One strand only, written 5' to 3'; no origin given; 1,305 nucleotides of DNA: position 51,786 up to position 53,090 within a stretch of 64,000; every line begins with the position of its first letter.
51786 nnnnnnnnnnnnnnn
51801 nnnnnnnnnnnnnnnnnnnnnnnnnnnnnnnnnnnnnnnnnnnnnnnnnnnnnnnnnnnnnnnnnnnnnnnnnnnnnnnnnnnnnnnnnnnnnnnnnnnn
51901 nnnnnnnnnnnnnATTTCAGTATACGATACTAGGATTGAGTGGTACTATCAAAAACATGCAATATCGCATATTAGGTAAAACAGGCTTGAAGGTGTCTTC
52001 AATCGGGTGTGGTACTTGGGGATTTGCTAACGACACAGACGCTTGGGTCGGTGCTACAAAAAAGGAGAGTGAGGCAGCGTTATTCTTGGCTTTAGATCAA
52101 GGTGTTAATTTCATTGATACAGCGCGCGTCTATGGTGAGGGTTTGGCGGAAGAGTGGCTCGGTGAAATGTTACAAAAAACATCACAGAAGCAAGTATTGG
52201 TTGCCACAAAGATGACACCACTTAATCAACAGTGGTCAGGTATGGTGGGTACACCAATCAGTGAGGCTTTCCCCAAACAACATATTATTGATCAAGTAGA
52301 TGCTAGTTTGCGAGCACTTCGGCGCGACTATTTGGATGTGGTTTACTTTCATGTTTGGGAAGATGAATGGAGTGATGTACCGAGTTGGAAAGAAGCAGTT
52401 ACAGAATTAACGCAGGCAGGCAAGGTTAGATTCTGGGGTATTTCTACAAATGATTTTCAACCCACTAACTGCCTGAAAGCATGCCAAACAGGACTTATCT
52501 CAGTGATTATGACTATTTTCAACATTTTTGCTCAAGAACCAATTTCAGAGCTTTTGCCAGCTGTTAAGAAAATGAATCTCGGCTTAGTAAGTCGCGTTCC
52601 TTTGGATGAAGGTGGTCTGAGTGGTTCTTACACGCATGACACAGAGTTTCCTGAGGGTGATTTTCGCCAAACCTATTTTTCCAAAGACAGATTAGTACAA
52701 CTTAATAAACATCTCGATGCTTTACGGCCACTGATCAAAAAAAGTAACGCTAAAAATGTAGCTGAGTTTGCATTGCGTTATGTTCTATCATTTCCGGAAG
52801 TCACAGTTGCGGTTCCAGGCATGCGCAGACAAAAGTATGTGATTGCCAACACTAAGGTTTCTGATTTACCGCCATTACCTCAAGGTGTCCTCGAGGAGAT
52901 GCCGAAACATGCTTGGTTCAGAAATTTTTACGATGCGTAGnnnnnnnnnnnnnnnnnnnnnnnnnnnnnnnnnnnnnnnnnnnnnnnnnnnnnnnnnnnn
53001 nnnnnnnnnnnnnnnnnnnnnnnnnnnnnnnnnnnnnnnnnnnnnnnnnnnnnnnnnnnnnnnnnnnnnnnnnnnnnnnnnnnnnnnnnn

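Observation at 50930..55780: Low-GC three-gene island: C45/acyltransferase-like Ntn hydrolase, aldo/keto reductase, and an NRPS-like A-T-R reductase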

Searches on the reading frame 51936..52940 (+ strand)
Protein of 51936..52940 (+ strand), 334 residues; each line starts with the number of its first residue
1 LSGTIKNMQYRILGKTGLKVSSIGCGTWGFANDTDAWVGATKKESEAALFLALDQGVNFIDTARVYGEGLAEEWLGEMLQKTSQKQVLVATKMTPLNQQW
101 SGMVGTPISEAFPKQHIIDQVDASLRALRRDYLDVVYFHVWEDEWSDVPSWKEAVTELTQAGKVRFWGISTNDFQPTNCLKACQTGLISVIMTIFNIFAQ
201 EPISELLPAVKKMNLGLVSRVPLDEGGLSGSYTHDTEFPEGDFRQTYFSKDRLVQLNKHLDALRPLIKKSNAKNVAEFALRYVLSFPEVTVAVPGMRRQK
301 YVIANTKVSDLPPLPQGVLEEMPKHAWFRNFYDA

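Call 3: search_protein_families(library=pfam, proteins=[window:51936-52940:+], max_evalue=0.01)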
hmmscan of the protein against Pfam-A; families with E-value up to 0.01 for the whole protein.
window:51936-52940:+ (334 aa): 1 family
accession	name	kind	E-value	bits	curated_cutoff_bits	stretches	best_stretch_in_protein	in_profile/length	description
PF00248.27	Aldo_ket_red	-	8.9e-48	163.3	24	1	23-322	2-286/291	Aldo/keto reductase family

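Call 6: search_protein_families(library=ncbifam, proteins=[window:51936-52940:+], max_evalue=0.01)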
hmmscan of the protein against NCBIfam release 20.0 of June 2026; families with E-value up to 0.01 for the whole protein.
window:51936-52940:+ (334 aa): 7 families
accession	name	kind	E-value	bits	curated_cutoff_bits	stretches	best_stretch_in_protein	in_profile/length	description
NF049922.1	MethglyxlRedYdjG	equivalog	1.1e-29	103.5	550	1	10-311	3-307/326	NADH-dependent methylglyoxal reductase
TIGR01293.1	Kv_beta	subfamily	2.6e-23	82.6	365.4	1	8-244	1-229/319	voltage-dependent potassium channel subunit beta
NF007388.0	PRK09912.1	subfamily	2.8e-15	56.1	448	1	6-303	11-309/346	L-glyceraldehyde 3-phosphate reductase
NF007912.0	PRK10625.1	equivalog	4e-13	49.4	415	1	8-298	1-311/346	NADP(H)-dependent aldo-keto reductase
NF007695.0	PRK10376.1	subfamily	5.6e-10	38.8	280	1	18-197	15-190/290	oxidoreductase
NF008598.0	PRK11565.1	equivalog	9.3e-05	21.6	425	1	40-193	25-160/275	2,5-didehydrogluconate reductase DkgA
NF008377.0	PRK11172.1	equivalog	0.0034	16.6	327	0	50-171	23-130/267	2,5-didehydrogluconate reductase DkgB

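Call 56: search_solved_structures(query=window:51957-52937:+, max_evalue=1e-15)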
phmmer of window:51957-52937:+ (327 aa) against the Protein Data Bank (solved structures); distinct sequences matched with E-value up to 1e-15: 29.
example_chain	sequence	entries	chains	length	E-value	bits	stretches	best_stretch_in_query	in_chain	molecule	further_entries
1pyf_A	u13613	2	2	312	6.1e-39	137.2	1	5-305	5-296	IolS protein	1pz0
1pz1_A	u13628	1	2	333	2e-31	112.5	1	1-295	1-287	General stress protein 69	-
3n2t_A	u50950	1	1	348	6.2e-24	87.9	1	13-292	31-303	Putative oxidoreductase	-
6ovq_A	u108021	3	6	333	1.2e-21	80.4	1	1-300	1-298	Putative Side chain reductase | MtmW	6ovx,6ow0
8xr2_A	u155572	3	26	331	1.3e-21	80.3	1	1-304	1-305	Aldo/keto reductase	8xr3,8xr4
4xk2_A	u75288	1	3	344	1.5e-21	80.1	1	1-298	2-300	Aldo/keto reductase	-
8jwk_A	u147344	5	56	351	1.6e-21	80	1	1-304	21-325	Aldo/keto reductase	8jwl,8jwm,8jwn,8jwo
9wk1_D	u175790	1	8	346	1.7e-21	79.9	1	1-298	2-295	DON 3-epimerase chain D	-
3eau_A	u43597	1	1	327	2e-20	76.4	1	3-247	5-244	Voltage-gated potassium channel subunit beta-2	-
1qrq_A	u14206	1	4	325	2e-20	76.4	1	3-247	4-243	PROTEIN (KV BETA2 PROTEIN)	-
6ci1_A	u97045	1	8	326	2e-20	76.4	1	3-247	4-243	Voltage-gated potassium channel subunit beta-2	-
2a79_A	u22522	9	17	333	2.1e-20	76.3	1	3-247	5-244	Voltage-gated potassium channel beta-2 subunit | Voltage-gated potassium channel subunit beta-2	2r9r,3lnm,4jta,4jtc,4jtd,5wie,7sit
1exb_A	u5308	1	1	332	2.1e-20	76.3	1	3-247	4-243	KV BETA2 PROTEIN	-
6ebk_A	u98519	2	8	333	2.1e-20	76.3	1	3-247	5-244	Voltage-gated potassium channel subunit beta-2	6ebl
3lut_A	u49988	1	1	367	2.9e-20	75.8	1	3-247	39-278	Voltage-gated potassium channel subunit beta-2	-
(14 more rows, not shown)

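Call 100: search_protein_families(library=padloc, proteins=[window:51957-52937:+], max_evalue=0.001)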
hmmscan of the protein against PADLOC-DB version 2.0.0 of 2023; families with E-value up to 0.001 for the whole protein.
window:51957-52937:+ (327 aa): 0 families
